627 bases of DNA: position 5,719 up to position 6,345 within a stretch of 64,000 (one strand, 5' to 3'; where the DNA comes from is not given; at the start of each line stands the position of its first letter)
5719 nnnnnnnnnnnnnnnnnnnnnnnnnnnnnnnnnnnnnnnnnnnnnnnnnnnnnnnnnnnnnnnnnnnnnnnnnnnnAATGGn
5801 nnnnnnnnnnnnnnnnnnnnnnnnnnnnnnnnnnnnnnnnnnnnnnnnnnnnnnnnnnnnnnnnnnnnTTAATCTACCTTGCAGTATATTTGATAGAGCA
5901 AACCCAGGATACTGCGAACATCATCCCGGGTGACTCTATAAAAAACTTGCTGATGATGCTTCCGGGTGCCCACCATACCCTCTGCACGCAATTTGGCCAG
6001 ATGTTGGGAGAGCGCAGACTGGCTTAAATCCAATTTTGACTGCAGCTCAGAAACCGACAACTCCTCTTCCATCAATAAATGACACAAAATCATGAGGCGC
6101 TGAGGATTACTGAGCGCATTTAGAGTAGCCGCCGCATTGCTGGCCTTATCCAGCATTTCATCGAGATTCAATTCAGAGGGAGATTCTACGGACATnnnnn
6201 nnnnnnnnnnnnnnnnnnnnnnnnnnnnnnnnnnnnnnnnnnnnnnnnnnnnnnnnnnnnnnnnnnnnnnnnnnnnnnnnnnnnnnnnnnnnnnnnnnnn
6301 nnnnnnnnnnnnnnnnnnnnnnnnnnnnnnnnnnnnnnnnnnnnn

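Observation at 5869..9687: Candidate persulfide-sensing regulon: two-Cys SqrR/BigR-like ArsR repressor next to a four-domain CoADR-rhodanese-TusA-DsrE fusion enzyme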

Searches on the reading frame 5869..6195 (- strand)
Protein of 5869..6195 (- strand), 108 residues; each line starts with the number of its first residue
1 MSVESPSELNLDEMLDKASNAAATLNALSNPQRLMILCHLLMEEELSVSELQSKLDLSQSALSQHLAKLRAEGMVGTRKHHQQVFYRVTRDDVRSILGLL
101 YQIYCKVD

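Call 3: search_protein_families(library=pfam, proteins=[window:5869-6195:-], max_evalue=0.01)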
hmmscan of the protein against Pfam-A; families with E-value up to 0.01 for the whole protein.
window:5869-6195:- (108 aa): 19 families
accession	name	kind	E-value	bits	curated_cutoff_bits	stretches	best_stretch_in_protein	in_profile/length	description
PF01022.26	HTH_5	-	4.8e-13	49.2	22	1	30-75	1-45/47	Bacterial regulatory protein, arsR family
PF12840.13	HTH_20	-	4.3e-09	36.6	27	1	28-75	1-48/51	Helix-turn-helix domain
PF13601.12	HTH_34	-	9.3e-07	29.4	27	1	33-83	2-52/80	Winged helix DNA-binding domain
PF12802.13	MarR_2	-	1e-06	29.2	27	1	31-75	5-50/61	MarR family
PF13412.12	HTH_24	-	2.6e-06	27.3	21.9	1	30-75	2-47/48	Winged helix-turn-helix DNA-binding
PF13463.12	HTH_27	-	3.1e-06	27.8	22.2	1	31-89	3-65/68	Winged helix DNA-binding domain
PF01047.28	MarR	-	3.6e-06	27.2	24.6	1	30-80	2-52/59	MarR family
PF24037.1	DUF7346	-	5.7e-06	26.9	28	1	22-94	61-133/139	Family of unknown function (DUF7346)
PF08279.18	HTH_11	-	0.00013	22.2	25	1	39-74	7-44/55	HTH domain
PF01978.25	TrmB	-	0.00018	21.7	25.6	1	38-87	15-63/68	Sugar-specific transcriptional regulator TrmB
PF24038.1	DUF7347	-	0.00051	20.7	27.6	1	23-71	3-54/77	Domain of unknown function (DUF7347)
PF25213.1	HVO_A0261_N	-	0.001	19.3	35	1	31-80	11-59/86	HVO_A0261 N-terminal domain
PF01638.23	HxlR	-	0.0013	18.9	20.8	1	34-89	8-66/91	HxlR-like helix-turn-helix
PF25212.1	HVO_A0114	-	0.002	18.3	27.6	1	23-90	14-81/84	HVO_A0114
PF09339.16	HTH_IclR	-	0.002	18.3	22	1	43-75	16-48/52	IclR helix-turn-helix domain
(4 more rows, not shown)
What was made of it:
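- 5869..6195 (-): Gene for a 108-aa ArsR-family regulator of the HlyU/BigR/SqrR two-cysteine clade. The Cys38 codon is at 6082-6084 and the Cys105 codon at 5881-5883. HTH_5 E = 4.8e-13 (call 3).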

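Call 4: search_protein_families(library=ncbifam, proteins=[window:5869-6195:-], max_evalue=0.01)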
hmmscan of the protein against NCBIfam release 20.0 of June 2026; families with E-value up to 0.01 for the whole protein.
window:5869-6195:- (108 aa): 21 families
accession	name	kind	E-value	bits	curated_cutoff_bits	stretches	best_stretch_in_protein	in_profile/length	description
NF040642.1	sulf_sens_BigR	equivalog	1.5e-26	92.3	155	1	13-106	2-94/95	sulfite-sensing transcriptional repressor BigR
NF033788.1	HTH_metalloreg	subfamily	6.9e-24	83.5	55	1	22-96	2-76/77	metalloregulator ArsR/SmtB family transcription factor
NF041413.1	ArsR_Rv2640c_fam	equivalog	5.1e-13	49.4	155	1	16-100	27-113/118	Rv2640c family ArsR-like transcriptional regulator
NF033789.1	repress_SdpR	subfamily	1.7e-12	47.1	100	1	25-98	2-74/79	autorepressor SdpR family transcription factor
NF047906.1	CdPbTransRegCmtR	equivalog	1e-09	38.2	150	1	26-107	16-96/104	Cd(II)/Pb(II)-sensing metalloregulatory transcriptional regulator CmtR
NF052532.1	TransRegPagRBaca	equivalog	3e-09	36.9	170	1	21-103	17-98/99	transcriptional repressor PagR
NF045707.1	Dbac_1936_reg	equivalog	1.8e-08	34.3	115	1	19-102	5-87/99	ArsR/SmtB-type metalloregulator TsoR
NF007528.0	PRK10141.1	subfamily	3.1e-08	33.5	97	1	26-89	11-74/117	metalloregulator ArsR/SmtB family transcription factor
NF053755.1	MsvR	equivalog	1.5e-07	31.4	220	1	23-82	5-63/236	transcriptional factor MsvR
TIGR01884.1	cas_HTH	subfamily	7.2e-06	25.5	60.2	1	3-79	118-190/202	CRISPR-associated CARF protein Csa3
NF053606.1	Sta1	subfamily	2.6e-05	24.3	80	1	34-82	23-71/100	Sta1 family transcriptional regulator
NF038251.1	AdcR_fam_Zn_TF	equivalog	0.00011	22.5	175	1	29-83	35-87/143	zinc-dependent MarR family transcriptional regulator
TIGR02702.1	SufR_cyano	equivalog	0.00023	20.9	178.8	1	36-83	6-53/208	iron-sulfur cluster biosynthesis transcriptional regulator SufR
NF040939.2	trans_reg_lrs14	equivalog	0.00029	20.8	90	1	34-82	24-73/103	Lrs14 family HTH-type transcriptional regulator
TIGR03001.1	Sig-70_gmx1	subfamily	0.00072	19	154.6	1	23-100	157-231/244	RNA polymerase sigma-70 factor, Myxococcales family 1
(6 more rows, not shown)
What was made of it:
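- On BigR (NCBIfam NF040642 equivalog): It scores 92.3 bits (call 4).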

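Call 5: search_solved_structures(query=window:5869-6195:-, max_evalue=0.001, show_alignments=4)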
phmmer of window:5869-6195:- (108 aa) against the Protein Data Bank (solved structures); distinct sequences matched with E-value up to 0.001: 25.
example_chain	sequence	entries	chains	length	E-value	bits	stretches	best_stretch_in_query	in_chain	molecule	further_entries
4k2e_A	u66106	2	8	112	4.6e-26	94.2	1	8-107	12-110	Transcriptional activator HlyU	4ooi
3jth_A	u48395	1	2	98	1e-22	83.5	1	9-106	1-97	Transcription activator HlyU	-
5znx_A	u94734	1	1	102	1.1e-22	83.4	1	10-106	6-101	Transcriptional activator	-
4omy_A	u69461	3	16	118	8.5e-21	77.3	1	14-105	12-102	NolR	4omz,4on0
3pqj_A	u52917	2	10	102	7.8e-18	67.8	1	12-106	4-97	Biofilm growth-associated repressor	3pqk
3cuo_A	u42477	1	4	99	1.7e-16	63.6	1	13-105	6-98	Uncharacterized HTH-type transcriptional regulator ygaV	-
13ct_A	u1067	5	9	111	1e-15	61.1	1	6-107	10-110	Transcriptional regulator, ArsR family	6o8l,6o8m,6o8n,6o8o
6o8k_A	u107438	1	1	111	1.5e-15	60.6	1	7-107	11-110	Transcriptional regulator, ArsR family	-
2zkz_A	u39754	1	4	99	2.7e-07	34.2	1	21-102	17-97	Transcriptional repressor pagR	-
6jmi_A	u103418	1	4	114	3.1e-07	33.9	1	25-106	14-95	Uncharacterized HTH-type transcriptional regulator Rv0081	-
2lkp_A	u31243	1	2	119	1.9e-06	31.4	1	17-93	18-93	HTH-type transcriptional regulator NmtR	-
1r22_A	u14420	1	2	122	1.9e-06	31.4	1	18-90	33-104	Transcriptional repressor smtB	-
8qkf_A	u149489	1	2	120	4.2e-06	30.3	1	18-90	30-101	ArsR family transcriptional regulator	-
1r1t_A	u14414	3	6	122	9.3e-06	29.2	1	18-90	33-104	Transcriptional repressor smtB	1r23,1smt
2kko_A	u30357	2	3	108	5.7e-05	26.7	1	22-101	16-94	POSSIBLE TRANSCRIPTIONAL REGULATORY PROTEIN (POSSIBLY ARSR-FAMILY) | Possible transcriptional regulatory arsR-family protein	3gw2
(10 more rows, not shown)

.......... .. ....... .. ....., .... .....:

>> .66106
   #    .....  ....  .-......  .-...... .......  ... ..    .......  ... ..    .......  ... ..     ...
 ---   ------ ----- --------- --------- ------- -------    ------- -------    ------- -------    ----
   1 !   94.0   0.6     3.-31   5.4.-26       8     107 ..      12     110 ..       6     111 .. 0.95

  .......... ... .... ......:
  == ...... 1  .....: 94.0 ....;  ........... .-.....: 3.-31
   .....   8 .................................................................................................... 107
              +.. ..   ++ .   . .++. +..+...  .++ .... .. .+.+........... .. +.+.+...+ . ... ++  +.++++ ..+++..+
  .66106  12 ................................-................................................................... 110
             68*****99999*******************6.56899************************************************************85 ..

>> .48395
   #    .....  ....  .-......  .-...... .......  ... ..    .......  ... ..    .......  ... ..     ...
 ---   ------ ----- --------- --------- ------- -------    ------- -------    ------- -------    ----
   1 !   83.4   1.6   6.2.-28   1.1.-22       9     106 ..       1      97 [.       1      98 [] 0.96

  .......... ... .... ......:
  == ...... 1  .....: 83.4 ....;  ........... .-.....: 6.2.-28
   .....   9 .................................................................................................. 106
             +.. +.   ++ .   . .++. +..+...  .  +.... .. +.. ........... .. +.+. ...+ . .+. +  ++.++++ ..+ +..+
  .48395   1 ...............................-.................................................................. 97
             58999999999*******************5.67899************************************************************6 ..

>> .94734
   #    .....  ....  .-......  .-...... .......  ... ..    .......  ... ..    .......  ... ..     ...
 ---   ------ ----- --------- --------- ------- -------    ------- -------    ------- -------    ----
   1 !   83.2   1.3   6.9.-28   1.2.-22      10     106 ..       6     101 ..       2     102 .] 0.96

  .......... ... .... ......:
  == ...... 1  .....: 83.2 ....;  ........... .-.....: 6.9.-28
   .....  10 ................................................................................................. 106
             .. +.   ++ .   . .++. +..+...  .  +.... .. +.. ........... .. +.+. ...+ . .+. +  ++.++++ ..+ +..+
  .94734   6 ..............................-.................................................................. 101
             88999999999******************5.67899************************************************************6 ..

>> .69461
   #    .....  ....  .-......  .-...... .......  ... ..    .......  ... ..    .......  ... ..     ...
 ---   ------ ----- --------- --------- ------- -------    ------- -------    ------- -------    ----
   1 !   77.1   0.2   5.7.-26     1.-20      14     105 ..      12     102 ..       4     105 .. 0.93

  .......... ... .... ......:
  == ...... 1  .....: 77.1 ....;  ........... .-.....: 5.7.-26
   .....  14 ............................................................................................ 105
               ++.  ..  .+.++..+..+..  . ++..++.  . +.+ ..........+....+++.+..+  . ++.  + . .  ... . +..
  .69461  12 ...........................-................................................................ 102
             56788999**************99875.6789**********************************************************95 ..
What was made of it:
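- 5869..6195 (-): Best solved relative is V. cholerae HlyU, E = 4.6e-26 (call 5).
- Its best solved relatives are the HlyU proteins, NolR, BigR, YgaV and SqrR (call 5).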

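Call 8: search_solved_structures(query=window:5869-6195:-, max_evalue=1e-14, show_alignments=5)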
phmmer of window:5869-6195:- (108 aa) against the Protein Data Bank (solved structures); distinct sequences matched with E-value up to 1e-14: 8.
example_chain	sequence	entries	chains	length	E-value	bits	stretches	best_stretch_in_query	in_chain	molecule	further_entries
4k2e_A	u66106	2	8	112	4.6e-26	94.2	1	8-107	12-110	Transcriptional activator HlyU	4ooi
3jth_A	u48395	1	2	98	1e-22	83.5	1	9-106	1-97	Transcription activator HlyU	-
5znx_A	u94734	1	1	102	1.1e-22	83.4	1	10-106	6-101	Transcriptional activator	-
4omy_A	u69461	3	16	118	8.5e-21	77.3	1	14-105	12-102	NolR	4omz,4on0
3pqj_A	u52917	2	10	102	7.8e-18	67.8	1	12-106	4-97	Biofilm growth-associated repressor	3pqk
3cuo_A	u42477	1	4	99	1.7e-16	63.6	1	13-105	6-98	Uncharacterized HTH-type transcriptional regulator ygaV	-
13ct_A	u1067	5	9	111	1e-15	61.1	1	6-107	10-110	Transcriptional regulator, ArsR family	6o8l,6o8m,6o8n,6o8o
6o8k_A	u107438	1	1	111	1.5e-15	60.6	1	7-107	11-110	Transcriptional regulator, ArsR family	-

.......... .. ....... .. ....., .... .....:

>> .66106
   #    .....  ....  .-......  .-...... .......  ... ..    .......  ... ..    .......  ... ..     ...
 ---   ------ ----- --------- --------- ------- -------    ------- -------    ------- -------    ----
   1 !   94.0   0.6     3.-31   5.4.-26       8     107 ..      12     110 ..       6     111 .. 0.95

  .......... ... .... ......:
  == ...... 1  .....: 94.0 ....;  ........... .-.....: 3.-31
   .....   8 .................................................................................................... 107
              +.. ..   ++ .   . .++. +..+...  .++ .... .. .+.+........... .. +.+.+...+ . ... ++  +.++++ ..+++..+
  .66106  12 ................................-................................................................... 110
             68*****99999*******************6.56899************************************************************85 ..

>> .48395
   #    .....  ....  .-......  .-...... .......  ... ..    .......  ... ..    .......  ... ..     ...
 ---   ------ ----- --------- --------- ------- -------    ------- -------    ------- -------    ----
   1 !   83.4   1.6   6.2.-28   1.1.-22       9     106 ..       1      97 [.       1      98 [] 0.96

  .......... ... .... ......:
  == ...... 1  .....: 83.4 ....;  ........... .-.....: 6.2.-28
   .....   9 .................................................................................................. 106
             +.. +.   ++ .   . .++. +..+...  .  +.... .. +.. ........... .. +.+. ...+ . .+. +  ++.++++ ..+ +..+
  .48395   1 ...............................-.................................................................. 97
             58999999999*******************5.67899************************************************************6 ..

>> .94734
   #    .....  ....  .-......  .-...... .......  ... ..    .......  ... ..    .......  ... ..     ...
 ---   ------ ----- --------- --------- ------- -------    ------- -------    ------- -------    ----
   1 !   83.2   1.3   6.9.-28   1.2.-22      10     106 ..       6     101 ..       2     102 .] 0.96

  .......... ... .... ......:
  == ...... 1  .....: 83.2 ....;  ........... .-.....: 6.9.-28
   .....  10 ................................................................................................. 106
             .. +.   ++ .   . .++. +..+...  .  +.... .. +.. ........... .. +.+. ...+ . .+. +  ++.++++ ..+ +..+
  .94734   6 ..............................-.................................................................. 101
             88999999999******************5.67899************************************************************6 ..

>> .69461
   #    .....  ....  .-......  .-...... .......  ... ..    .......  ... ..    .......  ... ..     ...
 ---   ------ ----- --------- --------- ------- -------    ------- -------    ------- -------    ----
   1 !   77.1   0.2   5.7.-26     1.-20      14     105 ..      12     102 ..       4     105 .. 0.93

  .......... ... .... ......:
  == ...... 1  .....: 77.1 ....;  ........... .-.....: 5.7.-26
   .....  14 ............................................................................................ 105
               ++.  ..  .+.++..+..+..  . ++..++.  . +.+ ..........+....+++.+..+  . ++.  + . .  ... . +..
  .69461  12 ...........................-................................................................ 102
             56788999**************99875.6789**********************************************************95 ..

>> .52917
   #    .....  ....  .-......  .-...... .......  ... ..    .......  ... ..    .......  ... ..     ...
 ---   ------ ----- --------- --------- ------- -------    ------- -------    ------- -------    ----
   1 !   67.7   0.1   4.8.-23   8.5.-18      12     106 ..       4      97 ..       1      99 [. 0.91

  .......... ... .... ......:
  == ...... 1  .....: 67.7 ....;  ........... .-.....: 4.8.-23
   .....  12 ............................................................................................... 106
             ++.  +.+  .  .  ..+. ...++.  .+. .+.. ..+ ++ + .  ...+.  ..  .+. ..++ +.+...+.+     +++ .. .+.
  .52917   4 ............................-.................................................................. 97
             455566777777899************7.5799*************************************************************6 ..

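Call 40: find_homologous_proteins(query=window:5869-6195:-, max_evalue=1e-10)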
Query window:5869-6195:- (108 aa): 2444 proteins with E <= 1e-10 among 2498 candidates; the best 120 are listed.
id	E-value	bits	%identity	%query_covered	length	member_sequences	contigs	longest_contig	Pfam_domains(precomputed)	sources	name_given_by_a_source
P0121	2.0e-61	222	100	100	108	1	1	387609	PF01047.29,PF12840.14,PF13412.13,PF01022.27,PF13601.13,PF24037.2,PF12802.14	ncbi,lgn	-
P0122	3.2e-27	112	65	86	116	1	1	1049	PF01047.29,PF12840.14,PF13412.13,PF25212.3,PF25888.1,PF01978.26,PF01022.27,PF24037.2,PF12802.14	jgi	-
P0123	4.9e-27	112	54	100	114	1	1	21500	PF01047.29,PF12840.14,PF13412.13,PF01022.27,PF24037.2,PF12802.14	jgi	jgi:DNA-binding transcriptional ArsR family regulator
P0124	8.1e-27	111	56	100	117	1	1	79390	PF01047.29,PF12840.14,PF13412.13,PF01022.27,PF13601.13,PF12802.14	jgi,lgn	-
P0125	1.0e-26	111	63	83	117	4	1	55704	PF01047.29,PF12840.14,PF13412.13,PF01022.27,PF24037.2,PF12802.14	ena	-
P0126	5.1e-26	109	59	81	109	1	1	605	PF01047.29,PF12840.14,PF13412.13,PF01978.26,PF01022.27,PF13601.13,PF24037.2,PF12802.14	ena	-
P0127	1.0e-25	108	59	81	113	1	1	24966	PF01047.29,PF12840.14,PF13412.13,PF01978.26,PF01022.27,PF13601.13,PF12802.14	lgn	-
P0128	1.6e-25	107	62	81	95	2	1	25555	PF12840.14,PF13412.13,PF01022.27,PF12802.14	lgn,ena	-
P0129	6.1e-25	105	52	95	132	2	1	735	PF12840.14,PF01022.27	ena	-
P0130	6.8e-25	105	55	95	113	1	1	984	PF13412.13,PF01022.27,PF24037.2,PF12802.14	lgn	-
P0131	7.4e-25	105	53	100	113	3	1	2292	PF01047.29,PF12840.14,PF13412.13,PF01978.26,PF01022.27,PF24037.2,PF12802.14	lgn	-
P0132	1.4e-24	104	53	95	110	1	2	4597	PF01047.29,PF12840.14,PF13412.13,PF01022.27,PF12802.14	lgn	-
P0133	1.4e-24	104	56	89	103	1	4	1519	PF12840.14,PF01022.27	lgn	-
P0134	1.9e-24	104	52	93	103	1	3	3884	PF12840.14,PF01022.27,PF12802.14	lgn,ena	-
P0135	2.2e-24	103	57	90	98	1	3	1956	PF12840.14,PF01638.24,PF01022.27,PF12802.14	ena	-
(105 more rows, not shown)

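Call 42: find_encoding_contigs(protein=P0124, flank=5000, max_places=2)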
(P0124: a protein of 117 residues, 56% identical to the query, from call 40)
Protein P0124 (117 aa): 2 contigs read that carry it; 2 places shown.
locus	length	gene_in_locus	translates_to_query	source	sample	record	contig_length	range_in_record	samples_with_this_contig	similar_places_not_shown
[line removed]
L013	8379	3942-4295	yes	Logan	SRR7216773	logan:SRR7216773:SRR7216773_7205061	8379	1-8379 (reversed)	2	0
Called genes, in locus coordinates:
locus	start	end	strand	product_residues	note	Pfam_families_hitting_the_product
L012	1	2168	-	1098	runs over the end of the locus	PF00873:ACR_tran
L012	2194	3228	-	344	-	PF25919:BSH_CusB (faint), PF25917:BSH_RND, PF25973:BSH_CzcB, PF25954:Beta-barrel_RND_2, PF25975:CzcB_C (weak)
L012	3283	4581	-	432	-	PF02321:OEP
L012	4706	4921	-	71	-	PF11127:YgaP-like_TM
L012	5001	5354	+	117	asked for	PF12840:HTH_20, PF01022:HTH_5, PF01047:MarR (weak), PF12802:MarR_2 (weak), PF13412:HTH_24 (weak), PF13601:HTH_34 (weak)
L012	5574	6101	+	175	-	-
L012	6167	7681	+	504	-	PF01259:SAICAR_synt, PF00731:AIRC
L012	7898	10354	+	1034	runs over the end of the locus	PF00512:HisKA, PF02518:HATPase_c, PF00072:Response_reg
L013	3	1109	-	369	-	?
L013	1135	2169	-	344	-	PF25919:BSH_CusB (faint), PF25917:BSH_RND, PF25973:BSH_CzcB, PF25954:Beta-barrel_RND_2, PF25975:CzcB_C (weak)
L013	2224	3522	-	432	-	PF02321:OEP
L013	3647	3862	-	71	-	PF11127:YgaP-like_TM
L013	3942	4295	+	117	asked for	PF12840:HTH_20, PF01022:HTH_5, PF01047:MarR (weak), PF12802:MarR_2 (weak), PF13412:HTH_24 (weak), PF13601:HTH_34 (weak)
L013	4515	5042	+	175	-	-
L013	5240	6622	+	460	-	PF01259:SAICAR_synt, PF00731:AIRC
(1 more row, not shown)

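Call 43: find_encoding_contigs(protein=P0125, flank=5000, max_places=2)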
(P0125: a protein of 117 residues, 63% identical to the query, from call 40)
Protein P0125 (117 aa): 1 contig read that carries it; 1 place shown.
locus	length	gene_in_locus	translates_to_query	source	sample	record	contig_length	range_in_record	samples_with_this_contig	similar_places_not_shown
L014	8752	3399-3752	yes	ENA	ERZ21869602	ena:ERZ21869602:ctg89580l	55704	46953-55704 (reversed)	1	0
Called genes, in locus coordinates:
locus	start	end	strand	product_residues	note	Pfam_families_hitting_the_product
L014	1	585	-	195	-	?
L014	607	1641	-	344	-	PF25917:BSH_RND, PF25973:BSH_CzcB, PF25954:Beta-barrel_RND_2, PF25975:CzcB_C (weak), PF25989:YknX_C (weak)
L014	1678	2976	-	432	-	PF02321:OEP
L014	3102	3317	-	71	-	PF11127:YgaP-like_TM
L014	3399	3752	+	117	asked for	PF24037:DUF7346 (weak), PF12840:HTH_20, PF01022:HTH_5, PF01047:MarR (weak), PF12802:MarR_2 (weak), PF13412:HTH_24 (weak)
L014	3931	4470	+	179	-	-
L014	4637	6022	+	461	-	PF01259:SAICAR_synt, PF00731:AIRC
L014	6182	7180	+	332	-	-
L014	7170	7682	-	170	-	PF13358:DDE_3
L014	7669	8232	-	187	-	PF13384:HTH_23, PF13518:HTH_28 (weak), PF13551:HTH_29, PF13592:HTH_33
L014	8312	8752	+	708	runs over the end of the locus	PF00512:HisKA, PF02518:HATPase_c, PF00072:Response_reg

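Call 56: find_encoding_contigs(protein=P0128, flank=5000, max_places=2)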
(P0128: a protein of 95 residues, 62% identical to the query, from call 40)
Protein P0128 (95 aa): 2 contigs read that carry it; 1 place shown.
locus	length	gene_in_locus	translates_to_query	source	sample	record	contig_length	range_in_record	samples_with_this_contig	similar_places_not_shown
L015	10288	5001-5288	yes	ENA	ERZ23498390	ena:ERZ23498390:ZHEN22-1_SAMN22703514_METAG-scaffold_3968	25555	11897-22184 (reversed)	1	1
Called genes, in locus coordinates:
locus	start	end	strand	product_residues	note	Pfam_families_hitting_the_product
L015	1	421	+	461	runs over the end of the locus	PF12176:MtaB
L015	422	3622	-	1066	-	PF00873:ACR_tran, PF02355:SecD_SecF_C (weak), PF00873:ACR_tran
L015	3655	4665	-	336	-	PF25917:BSH_RND, PF25973:BSH_CzcB, PF25989:YknX_C (weak)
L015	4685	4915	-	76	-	PF11127:YgaP-like_TM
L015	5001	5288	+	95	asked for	PF01022:HTH_5, PF12802:MarR_2 (faint), PF12840:HTH_20, PF13412:HTH_24 (weak)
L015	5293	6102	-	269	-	PF00455:DeoRC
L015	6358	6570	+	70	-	PF07311:Dodecin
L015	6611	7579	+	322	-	PF06283:ThuA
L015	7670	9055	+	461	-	PF01408:GFO_IDH_MocA, PF19051:GFO_IDH_MocA_C2 (weak)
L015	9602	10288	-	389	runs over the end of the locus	PF04984:Phage_sheath_1, PF17482:Phage_sheath_1C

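Call 57: find_encoding_contigs(protein=P0127, flank=5000, max_places=2)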
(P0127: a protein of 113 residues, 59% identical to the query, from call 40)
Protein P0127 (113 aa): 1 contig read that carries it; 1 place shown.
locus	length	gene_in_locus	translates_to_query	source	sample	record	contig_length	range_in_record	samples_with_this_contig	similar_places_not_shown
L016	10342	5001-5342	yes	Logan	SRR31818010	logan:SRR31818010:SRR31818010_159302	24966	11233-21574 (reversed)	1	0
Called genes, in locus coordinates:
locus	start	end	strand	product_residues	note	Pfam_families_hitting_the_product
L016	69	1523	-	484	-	-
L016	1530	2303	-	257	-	PF07044:DUF1329 (faint), PF17131:TP_0789-like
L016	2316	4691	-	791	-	PF03176:MMPL, PF00873:ACR_tran (faint), PF02460:Patched, PF12349:Sterol-sensing, PF03176:MMPL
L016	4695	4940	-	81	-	PF11127:YgaP-like_TM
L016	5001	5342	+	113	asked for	PF01022:HTH_5, PF01047:MarR (faint), PF01978:TrmB (weak), PF12802:MarR_2, PF12840:HTH_20, PF13412:HTH_24 (weak), PF13601:HTH_34 (weak)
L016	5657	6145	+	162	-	PF01842:ACT, PF13291:ACT_4 (weak), PF22629:ACT_AHAS_ss, PF13710:ACT_5, PF10369:ALS_ss_C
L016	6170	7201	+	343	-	PF02826:2-Hacid_dh_C, PF03446:NAD_binding_2 (weak), PF03807:F420_oxidored, PF07991:KARI_N, PF01450:KARI_C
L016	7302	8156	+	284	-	PF01379:Porphobil_deam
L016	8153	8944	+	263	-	PF02602:HEM4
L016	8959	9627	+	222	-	PF00697:PRAI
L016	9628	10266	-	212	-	PF01726:LexA_DNA_bind, PF13730:HTH_36 (weak), PF00717:Peptidase_S24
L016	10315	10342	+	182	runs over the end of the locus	PF00571:CBS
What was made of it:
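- The regulator's closest homologs have different neighbours (calls 42, 43, 56, 57).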
